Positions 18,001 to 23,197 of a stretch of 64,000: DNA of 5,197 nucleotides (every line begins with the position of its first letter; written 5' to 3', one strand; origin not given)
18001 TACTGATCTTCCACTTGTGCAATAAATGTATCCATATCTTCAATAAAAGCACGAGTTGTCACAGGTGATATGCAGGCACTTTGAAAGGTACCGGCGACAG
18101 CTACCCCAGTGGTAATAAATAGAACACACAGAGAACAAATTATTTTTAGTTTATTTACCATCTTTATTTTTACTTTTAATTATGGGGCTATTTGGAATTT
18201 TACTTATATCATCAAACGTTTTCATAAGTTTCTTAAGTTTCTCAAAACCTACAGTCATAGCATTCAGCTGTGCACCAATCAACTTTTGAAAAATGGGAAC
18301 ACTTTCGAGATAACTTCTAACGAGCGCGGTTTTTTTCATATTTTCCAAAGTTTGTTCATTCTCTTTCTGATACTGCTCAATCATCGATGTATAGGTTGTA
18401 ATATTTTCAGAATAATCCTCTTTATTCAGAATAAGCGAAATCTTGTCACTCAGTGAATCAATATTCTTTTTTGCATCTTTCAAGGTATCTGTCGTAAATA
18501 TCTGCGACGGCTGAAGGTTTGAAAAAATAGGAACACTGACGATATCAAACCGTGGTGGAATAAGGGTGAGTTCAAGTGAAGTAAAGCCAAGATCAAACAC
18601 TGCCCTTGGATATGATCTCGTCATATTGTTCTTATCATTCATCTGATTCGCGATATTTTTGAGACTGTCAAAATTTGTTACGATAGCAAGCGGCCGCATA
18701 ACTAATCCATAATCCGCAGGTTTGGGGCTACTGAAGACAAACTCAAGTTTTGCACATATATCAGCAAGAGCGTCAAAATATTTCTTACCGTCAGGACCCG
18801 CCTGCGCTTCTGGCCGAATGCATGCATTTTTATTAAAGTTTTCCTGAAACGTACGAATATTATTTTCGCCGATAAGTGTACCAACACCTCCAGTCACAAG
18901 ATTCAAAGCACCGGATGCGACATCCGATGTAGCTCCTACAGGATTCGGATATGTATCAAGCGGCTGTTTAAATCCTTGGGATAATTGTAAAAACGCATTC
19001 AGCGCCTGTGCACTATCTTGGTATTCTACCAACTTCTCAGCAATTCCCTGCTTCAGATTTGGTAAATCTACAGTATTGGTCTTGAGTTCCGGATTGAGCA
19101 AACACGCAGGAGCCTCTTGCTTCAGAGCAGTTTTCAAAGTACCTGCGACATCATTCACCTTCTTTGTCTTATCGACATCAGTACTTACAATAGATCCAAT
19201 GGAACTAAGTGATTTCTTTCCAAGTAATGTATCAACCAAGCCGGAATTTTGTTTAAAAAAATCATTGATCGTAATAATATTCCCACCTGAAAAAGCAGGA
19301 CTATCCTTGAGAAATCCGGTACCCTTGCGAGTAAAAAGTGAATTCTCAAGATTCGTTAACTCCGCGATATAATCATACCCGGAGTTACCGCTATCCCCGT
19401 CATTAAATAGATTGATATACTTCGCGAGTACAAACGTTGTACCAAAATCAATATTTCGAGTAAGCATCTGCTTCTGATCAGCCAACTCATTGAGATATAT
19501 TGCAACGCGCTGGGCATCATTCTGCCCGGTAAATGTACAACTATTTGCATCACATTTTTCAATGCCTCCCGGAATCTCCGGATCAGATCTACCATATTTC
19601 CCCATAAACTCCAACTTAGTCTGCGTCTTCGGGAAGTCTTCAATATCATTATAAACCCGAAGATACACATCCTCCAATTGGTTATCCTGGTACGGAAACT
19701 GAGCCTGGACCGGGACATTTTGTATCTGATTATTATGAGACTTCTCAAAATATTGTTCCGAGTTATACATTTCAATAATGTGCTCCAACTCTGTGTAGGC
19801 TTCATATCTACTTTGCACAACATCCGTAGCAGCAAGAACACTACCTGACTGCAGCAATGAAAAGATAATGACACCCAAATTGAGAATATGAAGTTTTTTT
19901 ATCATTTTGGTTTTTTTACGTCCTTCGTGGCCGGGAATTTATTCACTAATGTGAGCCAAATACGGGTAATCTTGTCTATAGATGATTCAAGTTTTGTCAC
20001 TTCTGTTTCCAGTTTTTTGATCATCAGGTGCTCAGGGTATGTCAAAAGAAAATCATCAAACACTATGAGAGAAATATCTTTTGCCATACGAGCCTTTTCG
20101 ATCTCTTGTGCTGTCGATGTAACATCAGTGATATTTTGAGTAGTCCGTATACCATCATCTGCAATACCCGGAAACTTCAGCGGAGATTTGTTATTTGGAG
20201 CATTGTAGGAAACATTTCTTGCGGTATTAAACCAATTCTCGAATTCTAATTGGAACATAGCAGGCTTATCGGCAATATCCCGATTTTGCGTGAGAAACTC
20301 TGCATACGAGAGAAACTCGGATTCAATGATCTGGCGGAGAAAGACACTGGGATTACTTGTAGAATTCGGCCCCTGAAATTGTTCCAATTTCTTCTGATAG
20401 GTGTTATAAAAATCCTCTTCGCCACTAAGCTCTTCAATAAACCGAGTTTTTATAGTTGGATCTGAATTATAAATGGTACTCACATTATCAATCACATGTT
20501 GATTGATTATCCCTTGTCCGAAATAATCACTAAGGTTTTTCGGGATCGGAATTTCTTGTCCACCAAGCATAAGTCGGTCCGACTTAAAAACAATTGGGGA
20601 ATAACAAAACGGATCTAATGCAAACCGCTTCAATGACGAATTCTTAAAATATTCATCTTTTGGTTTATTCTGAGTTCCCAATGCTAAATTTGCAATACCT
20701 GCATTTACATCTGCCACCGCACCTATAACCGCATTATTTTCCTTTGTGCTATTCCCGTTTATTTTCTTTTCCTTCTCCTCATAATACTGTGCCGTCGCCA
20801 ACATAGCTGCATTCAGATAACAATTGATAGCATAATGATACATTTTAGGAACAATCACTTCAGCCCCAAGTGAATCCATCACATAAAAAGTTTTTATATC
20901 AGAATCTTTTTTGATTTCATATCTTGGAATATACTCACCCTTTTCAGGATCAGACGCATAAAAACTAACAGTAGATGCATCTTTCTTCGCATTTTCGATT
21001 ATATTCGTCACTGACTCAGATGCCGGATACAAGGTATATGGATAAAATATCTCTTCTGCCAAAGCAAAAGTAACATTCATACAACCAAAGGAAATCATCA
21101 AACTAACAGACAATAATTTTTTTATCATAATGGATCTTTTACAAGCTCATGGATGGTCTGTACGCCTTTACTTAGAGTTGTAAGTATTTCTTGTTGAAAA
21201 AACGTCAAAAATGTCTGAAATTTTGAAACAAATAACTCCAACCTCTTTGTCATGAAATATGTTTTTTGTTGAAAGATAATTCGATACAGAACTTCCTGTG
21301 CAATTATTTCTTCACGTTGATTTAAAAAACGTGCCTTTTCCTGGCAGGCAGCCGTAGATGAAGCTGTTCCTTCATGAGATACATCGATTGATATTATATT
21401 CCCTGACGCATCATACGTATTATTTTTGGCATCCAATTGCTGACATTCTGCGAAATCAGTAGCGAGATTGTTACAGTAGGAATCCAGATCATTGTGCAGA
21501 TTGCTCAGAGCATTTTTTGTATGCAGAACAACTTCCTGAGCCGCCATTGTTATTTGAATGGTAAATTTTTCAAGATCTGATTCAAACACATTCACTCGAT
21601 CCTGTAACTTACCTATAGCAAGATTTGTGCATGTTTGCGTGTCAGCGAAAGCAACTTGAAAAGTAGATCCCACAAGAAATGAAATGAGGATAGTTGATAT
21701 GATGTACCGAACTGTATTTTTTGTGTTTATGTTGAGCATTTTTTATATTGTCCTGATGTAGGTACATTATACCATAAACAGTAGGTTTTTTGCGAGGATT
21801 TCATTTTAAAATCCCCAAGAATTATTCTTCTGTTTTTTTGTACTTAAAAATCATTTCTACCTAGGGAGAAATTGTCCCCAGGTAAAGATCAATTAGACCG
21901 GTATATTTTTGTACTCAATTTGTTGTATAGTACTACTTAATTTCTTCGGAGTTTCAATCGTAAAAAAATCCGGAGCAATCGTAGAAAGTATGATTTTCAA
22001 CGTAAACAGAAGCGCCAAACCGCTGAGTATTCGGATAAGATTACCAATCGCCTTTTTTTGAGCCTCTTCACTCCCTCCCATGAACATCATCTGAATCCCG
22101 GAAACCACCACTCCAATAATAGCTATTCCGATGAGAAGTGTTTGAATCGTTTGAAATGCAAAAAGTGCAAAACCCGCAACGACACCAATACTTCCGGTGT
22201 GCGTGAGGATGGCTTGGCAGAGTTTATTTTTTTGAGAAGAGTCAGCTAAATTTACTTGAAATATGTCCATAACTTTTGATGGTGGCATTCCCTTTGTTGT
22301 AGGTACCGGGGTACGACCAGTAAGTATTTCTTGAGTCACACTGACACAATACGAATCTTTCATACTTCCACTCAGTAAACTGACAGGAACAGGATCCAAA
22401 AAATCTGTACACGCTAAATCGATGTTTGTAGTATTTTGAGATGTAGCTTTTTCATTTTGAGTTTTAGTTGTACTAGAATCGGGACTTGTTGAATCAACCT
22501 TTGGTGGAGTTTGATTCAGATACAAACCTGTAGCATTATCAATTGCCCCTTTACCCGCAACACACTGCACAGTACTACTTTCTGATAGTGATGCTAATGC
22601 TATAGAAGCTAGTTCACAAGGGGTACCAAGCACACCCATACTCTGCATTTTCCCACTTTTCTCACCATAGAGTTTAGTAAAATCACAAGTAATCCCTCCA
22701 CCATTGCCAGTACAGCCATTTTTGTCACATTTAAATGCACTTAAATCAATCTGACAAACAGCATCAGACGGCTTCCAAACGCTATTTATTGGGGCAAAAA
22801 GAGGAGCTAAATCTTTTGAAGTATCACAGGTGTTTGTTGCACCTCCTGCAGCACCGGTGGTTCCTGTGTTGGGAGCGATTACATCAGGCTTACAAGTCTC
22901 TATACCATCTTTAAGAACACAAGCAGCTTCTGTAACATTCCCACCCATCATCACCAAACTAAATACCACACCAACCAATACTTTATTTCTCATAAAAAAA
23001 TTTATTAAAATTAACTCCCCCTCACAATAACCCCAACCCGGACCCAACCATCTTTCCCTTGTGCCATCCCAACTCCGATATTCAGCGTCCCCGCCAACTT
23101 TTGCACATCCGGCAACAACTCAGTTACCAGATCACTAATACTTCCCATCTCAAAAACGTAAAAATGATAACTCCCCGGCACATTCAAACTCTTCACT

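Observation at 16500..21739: Four translationally coupled orphan secreted proteins (204/408/584/553 aa): candidate subunits of an undescribed extracellular apparatus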

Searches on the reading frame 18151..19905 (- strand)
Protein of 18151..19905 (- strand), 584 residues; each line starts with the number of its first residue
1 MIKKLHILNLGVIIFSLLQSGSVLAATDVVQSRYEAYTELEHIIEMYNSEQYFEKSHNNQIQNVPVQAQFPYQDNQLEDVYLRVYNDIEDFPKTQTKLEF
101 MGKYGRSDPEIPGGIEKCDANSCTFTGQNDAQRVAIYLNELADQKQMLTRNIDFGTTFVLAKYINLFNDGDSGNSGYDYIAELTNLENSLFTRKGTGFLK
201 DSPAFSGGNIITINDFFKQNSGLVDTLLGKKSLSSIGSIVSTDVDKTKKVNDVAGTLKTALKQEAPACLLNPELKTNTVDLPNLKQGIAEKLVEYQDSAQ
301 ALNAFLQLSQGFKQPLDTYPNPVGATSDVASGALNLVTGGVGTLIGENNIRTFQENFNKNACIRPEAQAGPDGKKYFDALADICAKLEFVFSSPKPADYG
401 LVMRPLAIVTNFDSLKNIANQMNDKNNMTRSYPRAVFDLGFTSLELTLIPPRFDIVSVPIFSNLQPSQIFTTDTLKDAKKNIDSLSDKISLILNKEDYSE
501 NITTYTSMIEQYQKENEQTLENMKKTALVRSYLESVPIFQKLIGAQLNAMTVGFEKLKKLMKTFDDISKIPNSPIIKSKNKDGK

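Call 5: search_protein_families(library=pfam, proteins=[window:18151-19905:-], max_evalue=1)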
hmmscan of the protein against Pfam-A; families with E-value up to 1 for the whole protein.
window:18151-19905:- (584 aa): 4 families
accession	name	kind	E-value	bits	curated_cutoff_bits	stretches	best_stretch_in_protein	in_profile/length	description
PF05218.19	DUF713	-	0.0055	16.9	24.5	1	502-566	44-110/185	Protein of unknown function (DUF713)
PF06810.17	Phage_scaffold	-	0.02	15.3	35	1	473-536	48-106/170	Phage capsid assembly scaffolding protein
PF25399.1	DeaD_dimer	-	0.087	13.3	23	1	481-521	10-46/67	RNA helicase DeaD dimerization domain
PF15011.11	CA109-like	-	0.11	12.8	27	0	501-568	26-86/161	Ribosome biogenesis protein C1orf109-like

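Call 7: search_protein_families(library=ncbifam, proteins=[window:18151-19905:-], max_evalue=1)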
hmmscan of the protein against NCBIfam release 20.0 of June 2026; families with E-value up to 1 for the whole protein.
window:18151-19905:- (584 aa): 2 families
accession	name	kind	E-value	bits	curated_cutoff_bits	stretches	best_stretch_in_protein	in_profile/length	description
NF001980.1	PRK00770.1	equivalog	0.061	12.4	450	1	490-574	133-219/350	homospermidine biosynthesis protein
NF033731.0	borfam63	equivalog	0.074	13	65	1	476-569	24-112/160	fibronectin-binding protein RevA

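Call 8: search_protein_families(library=phrogs, proteins=[window:18151-19905:-], max_evalue=0.1)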
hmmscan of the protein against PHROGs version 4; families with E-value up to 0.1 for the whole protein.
window:18151-19905:- (584 aa): 0 families

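Call 9: find_homologous_proteins(query=window:18151-19905:-, max_evalue=0.001)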
Query window:18151-19905:- (584 aa): 1 proteins with E <= 0.001 among 8000 candidates.
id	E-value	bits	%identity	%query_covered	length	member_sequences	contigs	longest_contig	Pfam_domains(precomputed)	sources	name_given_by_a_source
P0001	0.0e+0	1294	100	100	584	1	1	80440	-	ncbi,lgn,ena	-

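Call 31: search_solved_structures(query=window:18151-19905:-, max_evalue=1)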
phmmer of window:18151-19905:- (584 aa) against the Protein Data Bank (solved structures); distinct sequences matched with E-value up to 1: 0.

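Call 56: search_solved_structures(query=A3, max_evalue=5)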
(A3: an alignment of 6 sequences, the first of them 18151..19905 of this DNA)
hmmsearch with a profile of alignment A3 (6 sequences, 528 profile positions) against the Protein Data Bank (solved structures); distinct sequences matched with E-value up to 5: 12.
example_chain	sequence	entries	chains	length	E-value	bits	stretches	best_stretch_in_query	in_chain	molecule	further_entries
9if7_SA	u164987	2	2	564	0.19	13.7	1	429-505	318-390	MI domain-containing protein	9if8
9l5y_A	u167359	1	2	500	0.25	13.3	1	171-312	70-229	TROVE domain-containing protein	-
9kop_A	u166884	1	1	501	0.25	13.3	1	171-312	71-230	TROVE domain-containing protein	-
8dbs_X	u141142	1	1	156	0.64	11.9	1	422-518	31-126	ATP synthase subunit b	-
6oqr_X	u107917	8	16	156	0.67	11.9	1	422-517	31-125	ATP synthase subunit b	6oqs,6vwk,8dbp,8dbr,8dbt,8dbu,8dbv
5hpt_C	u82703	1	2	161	0.88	11.5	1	18-91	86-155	Ubiquitin-conjugating enzyme E2 L3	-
8dbw_X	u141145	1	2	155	0.97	11.3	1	422-517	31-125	ATP synthase subunit b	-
5t4o_I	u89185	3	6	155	0.98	11.3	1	422-517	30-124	ATP synthase subunit b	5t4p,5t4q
6oqt_X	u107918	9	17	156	0.99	11.3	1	422-517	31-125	ATP synthase subunit b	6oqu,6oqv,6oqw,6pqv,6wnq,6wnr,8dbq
5tte_E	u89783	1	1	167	1.8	10.5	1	20-91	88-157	Ubiquitin-conjugating enzyme E2 L3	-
7wmw_A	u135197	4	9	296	2.9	9.8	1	39-90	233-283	Methylenetetrahydrofolate reductase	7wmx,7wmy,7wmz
1fxk_C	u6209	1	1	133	4.1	9.3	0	484-523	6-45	PROTEIN (PREFOLDIN)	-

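Call 123: search_protein_families(library=pfam, alignment_id=A3, max_evalue=0.1)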
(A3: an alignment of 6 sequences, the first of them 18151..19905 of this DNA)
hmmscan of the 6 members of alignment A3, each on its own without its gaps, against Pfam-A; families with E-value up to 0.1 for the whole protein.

A. member 1, window:18151-19905:- (584 aa): 3 families
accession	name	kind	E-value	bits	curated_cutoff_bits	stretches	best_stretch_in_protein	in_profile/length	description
PF05218.19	DUF713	-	0.0055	16.9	24.5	0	502-566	44-110/185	Protein of unknown function (DUF713)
PF06810.17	Phage_scaffold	-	0.02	15.3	35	1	473-536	48-106/170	Phage capsid assembly scaffolding protein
PF25399.1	DeaD_dimer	-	0.087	13.3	23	0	481-521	10-46/67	RNA helicase DeaD dimerization domain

B. families by the number of members that match (of 6 scanned): 4 families
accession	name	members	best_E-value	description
PF05218.19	DUF713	1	0.0055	Protein of unknown function (DUF713)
PF04630.18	Phage_TTP_1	1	0.019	Phage tail tube protein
PF06810.17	Phage_scaffold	1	0.02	Phage capsid assembly scaffolding protein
PF25399.1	DeaD_dimer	1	0.087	RNA helicase DeaD dimerization domain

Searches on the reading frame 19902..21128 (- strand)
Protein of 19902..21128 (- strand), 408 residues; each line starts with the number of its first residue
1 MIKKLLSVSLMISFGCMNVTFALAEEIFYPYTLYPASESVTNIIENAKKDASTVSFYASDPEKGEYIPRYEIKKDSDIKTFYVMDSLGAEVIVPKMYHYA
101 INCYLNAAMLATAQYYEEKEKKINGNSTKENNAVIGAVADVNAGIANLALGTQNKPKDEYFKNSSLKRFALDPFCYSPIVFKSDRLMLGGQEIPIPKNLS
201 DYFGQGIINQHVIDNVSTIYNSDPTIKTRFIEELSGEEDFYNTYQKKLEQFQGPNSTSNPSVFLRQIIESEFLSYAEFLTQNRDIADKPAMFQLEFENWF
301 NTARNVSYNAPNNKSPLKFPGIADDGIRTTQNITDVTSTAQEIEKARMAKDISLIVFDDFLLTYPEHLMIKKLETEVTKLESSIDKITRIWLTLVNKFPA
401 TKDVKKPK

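Call 5: search_protein_families(library=pfam, proteins=[window:19902-21128:-], max_evalue=1)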
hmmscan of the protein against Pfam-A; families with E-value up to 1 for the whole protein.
window:19902-21128:- (408 aa): 1 family
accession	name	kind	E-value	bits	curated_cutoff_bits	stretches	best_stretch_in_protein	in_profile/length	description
PF08173.16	YbgT_YccB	-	0.34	11.5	26.2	1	5-19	7-21/27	Membrane bound YbgT-like protein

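Call 7: search_protein_families(library=ncbifam, proteins=[window:19902-21128:-], max_evalue=1)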
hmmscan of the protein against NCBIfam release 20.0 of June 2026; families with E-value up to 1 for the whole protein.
window:19902-21128:- (408 aa): 0 families

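Call 8: search_protein_families(library=phrogs, proteins=[window:19902-21128:-], max_evalue=0.1)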
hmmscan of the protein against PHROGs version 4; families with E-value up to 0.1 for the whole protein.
window:19902-21128:- (408 aa): 1 family
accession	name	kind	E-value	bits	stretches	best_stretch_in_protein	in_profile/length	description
phrog_5851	-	unknown function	0.07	14.1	0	352-387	7-44/64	-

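Call 52: find_related_loci(query=A6, collection=metagenome_contigs, flank=10000)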
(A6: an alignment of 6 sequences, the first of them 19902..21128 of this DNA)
Query A6 (408 aa) in metagenome_contigs; peptide patterns used: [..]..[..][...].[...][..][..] (x = any residue, [..] = any of these).
39 stretches matched a pattern, but none encodes a relative of the query by tblastn (E <= 1e-3).

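Call 55: search_solved_structures(query=A6, max_evalue=5)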
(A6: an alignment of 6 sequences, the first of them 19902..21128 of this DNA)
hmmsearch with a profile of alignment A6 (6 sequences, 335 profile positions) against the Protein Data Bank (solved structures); distinct sequences matched with E-value up to 5: 3.
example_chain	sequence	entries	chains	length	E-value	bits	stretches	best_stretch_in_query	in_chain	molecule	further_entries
1wj5_A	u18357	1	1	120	0.21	14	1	86-185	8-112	hypothetical protein (RIKEN cDNA 0610009H20)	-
4lpz_C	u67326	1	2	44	0.43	13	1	287-328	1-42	Transforming acidic coiled-coil-containing protein 3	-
9r2b_B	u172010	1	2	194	1.7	11.1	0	173-209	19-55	de novo-designed alpha-helical barrel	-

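Call 122: search_protein_families(library=pfam, alignment_id=A6, max_evalue=0.1)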
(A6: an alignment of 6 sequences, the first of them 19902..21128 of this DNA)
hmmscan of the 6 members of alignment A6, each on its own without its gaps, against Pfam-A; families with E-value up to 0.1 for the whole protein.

A. member 1, window:19902-21128:- (408 aa): 0 families

B. families by the number of members that match (of 6 scanned): 0 families

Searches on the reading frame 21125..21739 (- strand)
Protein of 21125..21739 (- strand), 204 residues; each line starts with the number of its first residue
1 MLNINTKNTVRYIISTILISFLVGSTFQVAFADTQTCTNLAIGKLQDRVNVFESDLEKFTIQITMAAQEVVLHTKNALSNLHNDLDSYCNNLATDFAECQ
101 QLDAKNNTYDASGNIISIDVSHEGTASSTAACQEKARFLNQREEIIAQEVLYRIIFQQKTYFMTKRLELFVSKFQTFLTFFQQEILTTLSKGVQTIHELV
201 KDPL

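Call 5: search_protein_families(library=pfam, proteins=[window:21125-21739:-], max_evalue=1)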
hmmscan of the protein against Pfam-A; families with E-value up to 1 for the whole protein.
window:21125-21739:- (204 aa): 2 families
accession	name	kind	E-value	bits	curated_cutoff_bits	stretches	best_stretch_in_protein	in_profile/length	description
PF10009.15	DUF2252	-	0.086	12.3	22.3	1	50-150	76-171/392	Uncharacterized protein conserved in bacteria (DUF2252)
PF08720.15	Hema_stalk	-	0.095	12.9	26.9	1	35-73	56-94/175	Influenza C hemagglutinin stalk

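Call 7: search_protein_families(library=ncbifam, proteins=[window:21125-21739:-], max_evalue=1)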
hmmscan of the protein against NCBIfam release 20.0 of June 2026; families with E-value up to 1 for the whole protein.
window:21125-21739:- (204 aa): 1 family
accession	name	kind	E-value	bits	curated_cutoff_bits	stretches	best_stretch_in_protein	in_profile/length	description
NF011610.0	PRK15036.1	equivalog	0.11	12.6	217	1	133-172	66-105/137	hydroxyisourate hydrolase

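Call 8: search_protein_families(library=phrogs, proteins=[window:21125-21739:-], max_evalue=0.1)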
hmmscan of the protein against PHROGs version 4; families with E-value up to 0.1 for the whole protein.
window:21125-21739:- (204 aa): 2 families
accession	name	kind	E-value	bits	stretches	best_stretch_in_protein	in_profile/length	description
phrog_33051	-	unknown function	0.054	13.8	1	3-86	292-372/393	-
phrog_4936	-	transcription regulation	0.067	14.1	1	60-182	10-131/257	transcriptional regulator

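Call 24: list_cluster_members(proteins=[window:21125-21739:-, window:19902-21128:-, window:18151-19905:-, window:16500-18161:-, window:2818-4260:-, P0003])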
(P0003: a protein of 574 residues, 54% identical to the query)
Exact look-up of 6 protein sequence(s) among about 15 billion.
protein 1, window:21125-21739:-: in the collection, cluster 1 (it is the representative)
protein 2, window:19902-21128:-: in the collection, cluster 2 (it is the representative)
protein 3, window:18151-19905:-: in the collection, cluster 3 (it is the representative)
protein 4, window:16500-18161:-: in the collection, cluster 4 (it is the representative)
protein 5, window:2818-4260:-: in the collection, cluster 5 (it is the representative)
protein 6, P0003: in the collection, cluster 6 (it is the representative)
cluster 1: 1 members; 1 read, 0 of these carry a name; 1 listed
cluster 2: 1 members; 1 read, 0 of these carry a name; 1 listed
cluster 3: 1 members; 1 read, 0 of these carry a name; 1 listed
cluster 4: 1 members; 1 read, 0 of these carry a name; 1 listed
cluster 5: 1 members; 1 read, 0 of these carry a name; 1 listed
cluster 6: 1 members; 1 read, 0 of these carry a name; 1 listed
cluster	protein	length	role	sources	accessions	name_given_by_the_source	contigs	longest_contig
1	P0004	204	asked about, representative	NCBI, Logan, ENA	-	-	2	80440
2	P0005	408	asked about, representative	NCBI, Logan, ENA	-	-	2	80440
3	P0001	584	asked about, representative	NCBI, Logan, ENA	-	-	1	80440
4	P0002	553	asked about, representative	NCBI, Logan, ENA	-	-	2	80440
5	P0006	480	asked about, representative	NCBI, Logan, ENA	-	-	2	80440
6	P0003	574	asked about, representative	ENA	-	-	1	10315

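Call 54: search_solved_structures(query=A7, max_evalue=5)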
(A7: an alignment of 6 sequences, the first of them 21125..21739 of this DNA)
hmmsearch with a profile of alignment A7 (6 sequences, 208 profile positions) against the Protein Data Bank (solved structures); distinct sequences matched with E-value up to 5: 10.
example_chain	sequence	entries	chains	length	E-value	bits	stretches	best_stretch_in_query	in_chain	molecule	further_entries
6ef2_I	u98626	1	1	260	0.09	15.6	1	18-72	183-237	26S proteasome regulatory subunit 4 homolog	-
6ef1_I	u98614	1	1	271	0.096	15.5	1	18-72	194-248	26S proteasome regulatory subunit 4 homolog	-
6ef0_I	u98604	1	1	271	0.097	15.5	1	18-72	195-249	26S proteasome regulatory subunit 4 homolog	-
6fvu_I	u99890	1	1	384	0.16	14.8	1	18-72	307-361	26S proteasome regulatory subunit 4 homolog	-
6fvt_I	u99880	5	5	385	0.17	14.8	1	18-72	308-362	26S proteasome regulatory subunit 4 homolog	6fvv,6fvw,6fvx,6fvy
35zr_B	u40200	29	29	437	0.2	14.5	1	18-72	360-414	26S proteasome regulatory subunit 4 homolog | 26S protease regulatory subunit 4 homolog | RPT2 isoform 1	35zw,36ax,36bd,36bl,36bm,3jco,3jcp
4v2o_A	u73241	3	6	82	0.41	13.5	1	62-129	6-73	SAPOSIN-B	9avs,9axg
8st7_A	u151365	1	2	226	1.1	12.1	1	33-81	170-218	E3 ubiquitin-protein ligase SopA-like catalytic domain-containing protein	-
6zs9_A5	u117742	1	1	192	1.8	11.4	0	33-152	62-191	Ribosome-recycling factor, mitochondrial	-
6nu2_z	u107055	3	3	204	2.3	11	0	34-152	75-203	Ribosome-recycling factor, mitochondrial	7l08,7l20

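Call 121: search_protein_families(library=pfam, alignment_id=A7, max_evalue=0.1)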
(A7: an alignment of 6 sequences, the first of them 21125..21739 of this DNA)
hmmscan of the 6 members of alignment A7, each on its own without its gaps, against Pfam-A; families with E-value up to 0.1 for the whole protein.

A. member 1, window:21125-21739:- (204 aa): 2 families
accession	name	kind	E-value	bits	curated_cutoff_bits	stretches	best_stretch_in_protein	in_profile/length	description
PF10009.15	DUF2252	-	0.086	12.3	22.3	1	50-150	76-171/392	Uncharacterized protein conserved in bacteria (DUF2252)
PF08720.15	Hema_stalk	-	0.095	12.9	26.9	0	35-73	56-94/175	Influenza C hemagglutinin stalk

B. families by the number of members that match (of 6 scanned): 8 families
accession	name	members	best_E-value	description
PF20465.4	MmeI_hel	1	0.014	MmeI, helicase spacer domain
PF07102.17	YbcO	1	0.028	Putative nuclease YbcO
PF06857.16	ACP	1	0.04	Malonate decarboxylase delta subunit (MdcD)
PF11221.13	Med21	1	0.041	Subunit 21 of Mediator complex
PF10009.15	DUF2252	1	0.086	Uncharacterized protein conserved in bacteria (DUF2252)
PF08720.15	Hema_stalk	1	0.095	Influenza C hemagglutinin stalk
PF02985.28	HEAT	1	0.095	HEAT repeat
PF15161.11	Neuropep_like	1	0.097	Neuropeptide-like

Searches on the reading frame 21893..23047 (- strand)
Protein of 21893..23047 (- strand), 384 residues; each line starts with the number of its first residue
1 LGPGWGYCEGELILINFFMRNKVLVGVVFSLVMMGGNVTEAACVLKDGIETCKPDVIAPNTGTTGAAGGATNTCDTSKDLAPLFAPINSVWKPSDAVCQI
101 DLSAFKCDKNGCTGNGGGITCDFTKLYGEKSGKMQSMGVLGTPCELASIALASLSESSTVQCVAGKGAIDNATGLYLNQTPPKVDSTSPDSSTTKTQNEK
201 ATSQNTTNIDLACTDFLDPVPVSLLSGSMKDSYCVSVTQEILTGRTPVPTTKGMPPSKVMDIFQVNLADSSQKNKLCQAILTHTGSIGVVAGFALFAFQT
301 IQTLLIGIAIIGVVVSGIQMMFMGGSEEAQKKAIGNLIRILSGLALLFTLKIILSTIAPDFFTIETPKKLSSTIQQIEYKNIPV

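Call 5: search_protein_families(library=pfam, proteins=[window:21893-23047:-], max_evalue=1)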
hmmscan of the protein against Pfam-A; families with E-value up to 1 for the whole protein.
window:21893-23047:- (384 aa): 2 families
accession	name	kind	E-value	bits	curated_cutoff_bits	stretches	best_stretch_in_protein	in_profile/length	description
PF18895.5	T4SS_pilin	-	0.0056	17.2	26.6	1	298-357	13-71/71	Type IV secretion system pilin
PF04956.18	TrbC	-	0.38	11.4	27.9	1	299-349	46-90/98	TrbC/VIRB2 pilin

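Call 7: search_protein_families(library=ncbifam, proteins=[window:21893-23047:-], max_evalue=1)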
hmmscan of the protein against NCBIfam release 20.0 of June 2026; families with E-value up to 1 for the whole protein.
window:21893-23047:- (384 aa): 0 families

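Call 8: search_protein_families(library=phrogs, proteins=[window:21893-23047:-], max_evalue=0.1)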
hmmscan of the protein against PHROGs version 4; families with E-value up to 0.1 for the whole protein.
window:21893-23047:- (384 aa): 0 families

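Call 66: search_protein_families(library=pfam, proteins=[window:21893-22993:-], max_evalue=0.1)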
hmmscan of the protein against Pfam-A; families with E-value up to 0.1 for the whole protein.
window:21893-22993:- (366 aa): 1 family
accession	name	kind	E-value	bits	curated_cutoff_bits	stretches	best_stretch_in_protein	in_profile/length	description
PF18895.5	T4SS_pilin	-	0.0052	17.3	26.6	1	280-339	13-71/71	Type IV secretion system pilin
